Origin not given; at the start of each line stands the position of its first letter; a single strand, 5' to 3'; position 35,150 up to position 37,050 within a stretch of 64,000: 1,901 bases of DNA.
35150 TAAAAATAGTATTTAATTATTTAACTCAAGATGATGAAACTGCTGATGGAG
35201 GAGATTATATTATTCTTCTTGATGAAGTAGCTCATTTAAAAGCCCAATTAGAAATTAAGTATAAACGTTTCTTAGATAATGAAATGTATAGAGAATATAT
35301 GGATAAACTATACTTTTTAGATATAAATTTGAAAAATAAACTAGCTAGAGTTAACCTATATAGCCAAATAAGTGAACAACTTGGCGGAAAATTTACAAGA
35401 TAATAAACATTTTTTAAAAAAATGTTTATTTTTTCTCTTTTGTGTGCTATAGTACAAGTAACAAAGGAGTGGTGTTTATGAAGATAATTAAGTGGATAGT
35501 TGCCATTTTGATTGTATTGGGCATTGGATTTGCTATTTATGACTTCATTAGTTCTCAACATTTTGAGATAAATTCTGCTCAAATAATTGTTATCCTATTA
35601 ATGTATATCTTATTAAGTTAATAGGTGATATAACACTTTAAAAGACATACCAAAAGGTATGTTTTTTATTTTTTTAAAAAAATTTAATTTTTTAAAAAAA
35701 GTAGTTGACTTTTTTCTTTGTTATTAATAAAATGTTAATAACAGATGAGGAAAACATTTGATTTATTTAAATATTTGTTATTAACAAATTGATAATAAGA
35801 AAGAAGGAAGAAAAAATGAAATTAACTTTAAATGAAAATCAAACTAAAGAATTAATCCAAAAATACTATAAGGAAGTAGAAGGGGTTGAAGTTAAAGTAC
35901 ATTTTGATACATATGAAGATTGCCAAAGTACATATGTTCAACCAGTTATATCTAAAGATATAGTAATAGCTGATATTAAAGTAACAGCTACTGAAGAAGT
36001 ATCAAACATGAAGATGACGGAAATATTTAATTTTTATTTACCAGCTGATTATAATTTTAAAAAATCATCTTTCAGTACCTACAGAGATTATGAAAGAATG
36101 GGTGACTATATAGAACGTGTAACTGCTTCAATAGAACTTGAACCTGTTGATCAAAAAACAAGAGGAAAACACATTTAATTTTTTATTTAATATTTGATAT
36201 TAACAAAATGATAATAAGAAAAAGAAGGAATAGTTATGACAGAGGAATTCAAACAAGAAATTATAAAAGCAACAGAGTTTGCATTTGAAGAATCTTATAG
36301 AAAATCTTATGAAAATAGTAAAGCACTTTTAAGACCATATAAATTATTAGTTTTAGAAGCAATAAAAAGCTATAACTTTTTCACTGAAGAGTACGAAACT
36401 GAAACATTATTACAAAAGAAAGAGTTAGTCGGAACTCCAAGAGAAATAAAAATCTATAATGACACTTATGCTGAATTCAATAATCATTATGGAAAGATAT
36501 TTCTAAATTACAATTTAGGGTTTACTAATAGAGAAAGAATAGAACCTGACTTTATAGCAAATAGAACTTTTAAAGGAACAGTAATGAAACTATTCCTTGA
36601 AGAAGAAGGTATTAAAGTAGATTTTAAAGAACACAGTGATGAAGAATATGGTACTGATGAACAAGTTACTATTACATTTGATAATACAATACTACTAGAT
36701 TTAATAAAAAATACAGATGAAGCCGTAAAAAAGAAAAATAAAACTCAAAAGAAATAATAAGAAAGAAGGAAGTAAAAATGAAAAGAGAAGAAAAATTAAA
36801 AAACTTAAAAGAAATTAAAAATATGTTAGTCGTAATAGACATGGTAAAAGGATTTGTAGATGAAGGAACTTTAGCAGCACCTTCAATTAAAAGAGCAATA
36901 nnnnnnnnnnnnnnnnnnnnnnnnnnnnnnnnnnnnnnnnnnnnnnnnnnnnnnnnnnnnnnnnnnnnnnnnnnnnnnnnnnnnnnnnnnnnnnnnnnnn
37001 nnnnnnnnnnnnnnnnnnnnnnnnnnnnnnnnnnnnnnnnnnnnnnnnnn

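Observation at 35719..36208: Three copies of a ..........-containing palindrome at the head of the NAD operon, one straddling the -10: candidate NrtR operators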

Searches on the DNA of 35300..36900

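Call 5: search_rna_families(source=window, start=35300, end=36900, threshold=evalue, max_evalue=10)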
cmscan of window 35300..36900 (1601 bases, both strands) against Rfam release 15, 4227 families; matches with E-value up to 10: 8.
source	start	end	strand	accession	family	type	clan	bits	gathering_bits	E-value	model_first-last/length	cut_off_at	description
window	35620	35673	+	RF02064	STnc370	Gene; sRNA;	-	23.9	54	2.7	1-71/71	no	Enterobacterial sRNA STnc370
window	36013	36083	+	RF02295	TtnuCD19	Gene; snRNA; snoRNA; CD-box;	-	22.2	70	9.6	1-71/71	no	Tetrahymena snoRNA TtnuCD19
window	36357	36404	+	RF03152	RAGATH-1-hammerhead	Gene; ribozyme;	-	19.6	56.3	2.9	1-77/77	no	RAGATH-1 hammerhead ribozyme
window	35967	36037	+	RF02511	PYLIS_4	Cis-reg;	-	19.5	50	4.9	1-100/100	no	Pyrrolysine insertion sequence TetR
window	35637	35675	+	RF02589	Spy779816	Gene; sRNA;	-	18.4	67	7.1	1-88/88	no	S. pyogenes small RNA 779816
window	35619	35678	-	RF01820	RsaE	Gene; sRNA;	-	17.2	79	7.6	1-112/112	no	RNA Staph. aureus E (RoxS)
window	35402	35430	-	RF04343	Plastid-psbA-2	Cis-reg;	CL00153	16.7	55.8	7.8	11-46/60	no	Plastid-psbA-2 3UTR RNA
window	35637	35696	-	RF02377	SurA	Gene; sRNA;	-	12.9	100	1.4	1-279/279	no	SurA sRNA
